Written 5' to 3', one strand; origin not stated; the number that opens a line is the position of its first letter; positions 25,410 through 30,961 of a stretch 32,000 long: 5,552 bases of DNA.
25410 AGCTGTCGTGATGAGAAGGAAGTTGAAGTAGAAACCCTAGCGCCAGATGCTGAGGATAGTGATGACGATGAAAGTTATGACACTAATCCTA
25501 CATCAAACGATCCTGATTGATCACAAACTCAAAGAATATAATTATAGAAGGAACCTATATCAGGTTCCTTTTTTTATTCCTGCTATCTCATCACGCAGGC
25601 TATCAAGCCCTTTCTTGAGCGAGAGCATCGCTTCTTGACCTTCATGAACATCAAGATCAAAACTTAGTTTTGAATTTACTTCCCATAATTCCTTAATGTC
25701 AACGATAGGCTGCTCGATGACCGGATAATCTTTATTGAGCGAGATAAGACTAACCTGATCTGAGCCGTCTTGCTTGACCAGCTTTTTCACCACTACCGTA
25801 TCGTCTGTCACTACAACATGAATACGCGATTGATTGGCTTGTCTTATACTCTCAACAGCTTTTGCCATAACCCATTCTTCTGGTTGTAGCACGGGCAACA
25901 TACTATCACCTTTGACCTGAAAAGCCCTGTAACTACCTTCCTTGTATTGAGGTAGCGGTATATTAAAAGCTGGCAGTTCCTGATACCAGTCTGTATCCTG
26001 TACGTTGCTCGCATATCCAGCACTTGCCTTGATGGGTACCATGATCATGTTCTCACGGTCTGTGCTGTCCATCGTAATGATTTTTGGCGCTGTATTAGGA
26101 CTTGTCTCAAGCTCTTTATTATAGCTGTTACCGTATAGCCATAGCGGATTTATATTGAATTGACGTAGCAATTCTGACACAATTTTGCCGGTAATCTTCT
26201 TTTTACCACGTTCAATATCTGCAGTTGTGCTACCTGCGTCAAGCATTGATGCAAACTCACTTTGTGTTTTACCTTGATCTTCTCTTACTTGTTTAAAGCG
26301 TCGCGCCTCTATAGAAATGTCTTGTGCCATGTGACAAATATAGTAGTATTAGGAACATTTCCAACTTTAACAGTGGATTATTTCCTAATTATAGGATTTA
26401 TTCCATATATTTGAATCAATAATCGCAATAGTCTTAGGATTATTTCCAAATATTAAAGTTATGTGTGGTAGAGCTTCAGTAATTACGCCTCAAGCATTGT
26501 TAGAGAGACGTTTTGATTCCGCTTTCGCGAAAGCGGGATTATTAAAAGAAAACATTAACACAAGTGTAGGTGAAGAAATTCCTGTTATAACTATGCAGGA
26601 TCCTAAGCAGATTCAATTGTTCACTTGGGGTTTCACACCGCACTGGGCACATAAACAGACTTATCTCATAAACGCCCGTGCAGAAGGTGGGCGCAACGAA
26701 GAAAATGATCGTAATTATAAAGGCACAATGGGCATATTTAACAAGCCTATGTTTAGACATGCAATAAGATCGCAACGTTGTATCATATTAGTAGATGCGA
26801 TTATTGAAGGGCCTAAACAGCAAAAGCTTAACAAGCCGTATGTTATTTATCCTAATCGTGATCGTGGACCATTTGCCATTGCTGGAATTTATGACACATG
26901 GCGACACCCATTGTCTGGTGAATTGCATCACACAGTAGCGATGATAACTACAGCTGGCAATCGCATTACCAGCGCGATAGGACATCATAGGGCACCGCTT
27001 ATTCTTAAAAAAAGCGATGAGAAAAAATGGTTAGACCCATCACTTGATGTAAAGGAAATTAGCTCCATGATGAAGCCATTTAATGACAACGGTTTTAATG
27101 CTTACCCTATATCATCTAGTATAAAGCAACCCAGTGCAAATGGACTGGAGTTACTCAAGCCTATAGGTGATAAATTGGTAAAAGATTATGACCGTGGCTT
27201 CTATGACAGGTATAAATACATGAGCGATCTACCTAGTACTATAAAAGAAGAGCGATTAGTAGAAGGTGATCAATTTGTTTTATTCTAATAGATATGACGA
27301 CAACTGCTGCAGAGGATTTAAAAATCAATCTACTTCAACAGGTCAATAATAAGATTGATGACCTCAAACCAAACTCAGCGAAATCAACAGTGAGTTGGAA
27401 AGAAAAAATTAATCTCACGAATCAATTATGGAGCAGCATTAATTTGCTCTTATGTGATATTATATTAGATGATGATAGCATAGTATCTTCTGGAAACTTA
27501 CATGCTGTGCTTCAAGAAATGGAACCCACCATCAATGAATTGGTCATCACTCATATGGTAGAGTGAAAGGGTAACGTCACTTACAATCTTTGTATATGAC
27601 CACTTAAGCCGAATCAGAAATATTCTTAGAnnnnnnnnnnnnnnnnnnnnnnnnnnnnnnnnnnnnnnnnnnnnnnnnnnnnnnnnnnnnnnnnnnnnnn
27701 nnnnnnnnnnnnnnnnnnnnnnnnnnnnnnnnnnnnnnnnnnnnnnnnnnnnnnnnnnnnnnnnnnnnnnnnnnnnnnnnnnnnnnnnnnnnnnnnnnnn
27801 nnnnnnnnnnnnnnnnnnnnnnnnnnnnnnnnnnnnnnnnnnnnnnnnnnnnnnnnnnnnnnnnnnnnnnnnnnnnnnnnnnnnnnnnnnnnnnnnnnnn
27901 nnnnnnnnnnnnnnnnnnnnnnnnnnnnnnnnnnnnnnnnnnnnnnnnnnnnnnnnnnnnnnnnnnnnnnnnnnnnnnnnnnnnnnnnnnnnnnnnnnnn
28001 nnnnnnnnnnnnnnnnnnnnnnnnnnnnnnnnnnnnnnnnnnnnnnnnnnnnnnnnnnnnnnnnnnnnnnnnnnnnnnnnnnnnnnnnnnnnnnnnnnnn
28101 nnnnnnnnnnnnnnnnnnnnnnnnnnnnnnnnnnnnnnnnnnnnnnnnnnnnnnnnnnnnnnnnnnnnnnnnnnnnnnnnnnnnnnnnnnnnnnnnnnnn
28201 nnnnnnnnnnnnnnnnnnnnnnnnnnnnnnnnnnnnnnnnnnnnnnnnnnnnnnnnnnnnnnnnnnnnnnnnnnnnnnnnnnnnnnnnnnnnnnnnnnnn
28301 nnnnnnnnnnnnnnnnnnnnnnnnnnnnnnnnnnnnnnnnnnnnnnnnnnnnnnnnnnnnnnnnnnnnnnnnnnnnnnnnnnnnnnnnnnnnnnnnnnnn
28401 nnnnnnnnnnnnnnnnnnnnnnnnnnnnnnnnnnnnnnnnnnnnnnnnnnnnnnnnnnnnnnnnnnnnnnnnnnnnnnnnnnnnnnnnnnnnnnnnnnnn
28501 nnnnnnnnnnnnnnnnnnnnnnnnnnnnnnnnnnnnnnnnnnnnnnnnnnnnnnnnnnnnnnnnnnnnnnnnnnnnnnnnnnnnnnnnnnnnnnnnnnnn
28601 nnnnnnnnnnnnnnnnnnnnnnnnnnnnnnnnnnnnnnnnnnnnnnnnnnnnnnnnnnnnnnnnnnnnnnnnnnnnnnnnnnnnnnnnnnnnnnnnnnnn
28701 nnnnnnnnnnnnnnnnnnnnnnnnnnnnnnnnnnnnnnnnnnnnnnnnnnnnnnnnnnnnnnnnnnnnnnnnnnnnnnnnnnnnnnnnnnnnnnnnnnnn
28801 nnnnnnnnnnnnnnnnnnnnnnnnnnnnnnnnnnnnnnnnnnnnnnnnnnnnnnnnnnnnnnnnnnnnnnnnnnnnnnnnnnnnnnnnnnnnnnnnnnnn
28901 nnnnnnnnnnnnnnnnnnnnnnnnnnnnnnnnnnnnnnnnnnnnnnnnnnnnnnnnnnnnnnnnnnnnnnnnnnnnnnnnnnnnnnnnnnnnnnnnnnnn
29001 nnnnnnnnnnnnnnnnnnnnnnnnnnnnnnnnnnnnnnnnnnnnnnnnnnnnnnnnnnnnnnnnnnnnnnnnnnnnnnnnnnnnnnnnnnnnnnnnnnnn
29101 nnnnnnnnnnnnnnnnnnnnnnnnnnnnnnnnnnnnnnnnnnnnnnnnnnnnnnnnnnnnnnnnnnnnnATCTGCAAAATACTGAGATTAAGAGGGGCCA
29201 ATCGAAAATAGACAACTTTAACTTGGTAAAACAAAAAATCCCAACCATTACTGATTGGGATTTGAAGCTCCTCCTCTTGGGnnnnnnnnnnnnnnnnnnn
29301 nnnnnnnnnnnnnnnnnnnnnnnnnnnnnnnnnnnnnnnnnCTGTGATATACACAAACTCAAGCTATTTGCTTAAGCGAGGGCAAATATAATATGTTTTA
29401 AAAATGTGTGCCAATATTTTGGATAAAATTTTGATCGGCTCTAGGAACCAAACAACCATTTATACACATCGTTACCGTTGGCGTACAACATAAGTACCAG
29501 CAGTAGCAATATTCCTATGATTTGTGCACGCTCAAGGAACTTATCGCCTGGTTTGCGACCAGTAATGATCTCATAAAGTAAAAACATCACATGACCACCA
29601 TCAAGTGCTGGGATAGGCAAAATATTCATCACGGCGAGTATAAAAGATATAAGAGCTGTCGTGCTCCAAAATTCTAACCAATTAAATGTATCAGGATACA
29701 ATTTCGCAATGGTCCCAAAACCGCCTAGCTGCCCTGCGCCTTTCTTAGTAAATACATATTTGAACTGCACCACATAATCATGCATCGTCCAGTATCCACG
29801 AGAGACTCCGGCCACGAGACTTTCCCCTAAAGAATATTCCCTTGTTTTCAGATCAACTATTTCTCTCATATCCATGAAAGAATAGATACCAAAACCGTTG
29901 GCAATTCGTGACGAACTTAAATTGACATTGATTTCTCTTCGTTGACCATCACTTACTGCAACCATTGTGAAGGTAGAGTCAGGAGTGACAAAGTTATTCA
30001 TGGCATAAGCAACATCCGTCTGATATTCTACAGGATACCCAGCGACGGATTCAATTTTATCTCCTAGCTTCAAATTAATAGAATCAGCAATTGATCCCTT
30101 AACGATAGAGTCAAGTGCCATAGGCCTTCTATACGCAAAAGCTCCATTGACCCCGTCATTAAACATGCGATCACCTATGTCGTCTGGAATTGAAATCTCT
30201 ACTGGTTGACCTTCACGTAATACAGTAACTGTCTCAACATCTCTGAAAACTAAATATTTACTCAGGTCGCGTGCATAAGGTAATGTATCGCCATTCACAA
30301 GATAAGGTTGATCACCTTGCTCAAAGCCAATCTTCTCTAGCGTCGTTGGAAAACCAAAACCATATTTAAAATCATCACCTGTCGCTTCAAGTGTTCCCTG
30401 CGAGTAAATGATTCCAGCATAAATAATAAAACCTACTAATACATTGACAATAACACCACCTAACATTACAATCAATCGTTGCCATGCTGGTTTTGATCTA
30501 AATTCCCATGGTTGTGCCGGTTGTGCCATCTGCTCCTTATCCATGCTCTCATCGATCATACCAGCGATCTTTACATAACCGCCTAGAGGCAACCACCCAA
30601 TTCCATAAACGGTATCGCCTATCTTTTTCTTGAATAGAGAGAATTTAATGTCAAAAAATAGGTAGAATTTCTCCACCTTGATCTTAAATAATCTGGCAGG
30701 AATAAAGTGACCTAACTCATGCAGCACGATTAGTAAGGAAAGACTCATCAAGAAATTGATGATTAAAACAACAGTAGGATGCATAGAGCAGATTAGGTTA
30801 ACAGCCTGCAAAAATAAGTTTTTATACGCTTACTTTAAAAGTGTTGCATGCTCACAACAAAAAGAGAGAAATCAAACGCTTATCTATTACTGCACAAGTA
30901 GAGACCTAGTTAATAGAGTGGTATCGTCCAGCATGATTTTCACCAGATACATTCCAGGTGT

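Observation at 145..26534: Hyper-abundant perfect 14-bp palindrome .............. in genes and spacers (HIP1/uptake-sequence-like)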

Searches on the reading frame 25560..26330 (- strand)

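Call 6: search_protein_families(library=pfam, proteins=[window:25560-26330:-], max_evalue=0.00001)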
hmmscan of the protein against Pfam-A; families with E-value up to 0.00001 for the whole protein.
window:25560-26330:- (256 aa): 2 families
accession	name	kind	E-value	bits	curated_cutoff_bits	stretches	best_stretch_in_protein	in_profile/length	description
PF00717.28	Peptidase_S24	-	8.9e-11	42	23.3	1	103-208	7-104/116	Peptidase S24-like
PF01381.28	HTH_3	-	1.9e-06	28.2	23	1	13-65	2-55/55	Helix-turn-helix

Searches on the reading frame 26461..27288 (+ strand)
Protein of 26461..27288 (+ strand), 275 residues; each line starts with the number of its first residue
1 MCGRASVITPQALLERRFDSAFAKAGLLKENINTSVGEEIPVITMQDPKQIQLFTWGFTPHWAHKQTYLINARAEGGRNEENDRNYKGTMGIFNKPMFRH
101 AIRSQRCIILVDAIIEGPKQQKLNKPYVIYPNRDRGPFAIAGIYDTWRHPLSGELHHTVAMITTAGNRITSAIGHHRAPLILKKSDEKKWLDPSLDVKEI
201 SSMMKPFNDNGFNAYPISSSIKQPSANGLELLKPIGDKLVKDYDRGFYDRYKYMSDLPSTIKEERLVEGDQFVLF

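Call 6: search_protein_families(library=pfam, proteins=[window:26461-27288:+], max_evalue=0.00001)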
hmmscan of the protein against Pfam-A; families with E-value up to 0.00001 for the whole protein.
window:26461-27288:+ (275 aa): 1 family
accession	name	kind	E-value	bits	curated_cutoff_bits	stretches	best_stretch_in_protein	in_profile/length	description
PF02586.19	SRAP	-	3.4e-41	141.6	27.1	1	1-223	1-213/214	SOS response associated peptidase (SRAP)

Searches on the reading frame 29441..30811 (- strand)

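Call 6: search_protein_families(library=pfam, proteins=[window:29441-30811:-], max_evalue=0.00001)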
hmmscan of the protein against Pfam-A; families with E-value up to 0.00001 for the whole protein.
window:29441-30811:- (456 aa): 1 family
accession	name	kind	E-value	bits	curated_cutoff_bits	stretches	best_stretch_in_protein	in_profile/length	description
PF02163.28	Peptidase_M50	-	2.6e-47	161.5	27.2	1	20-440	2-221/221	Peptidase family M50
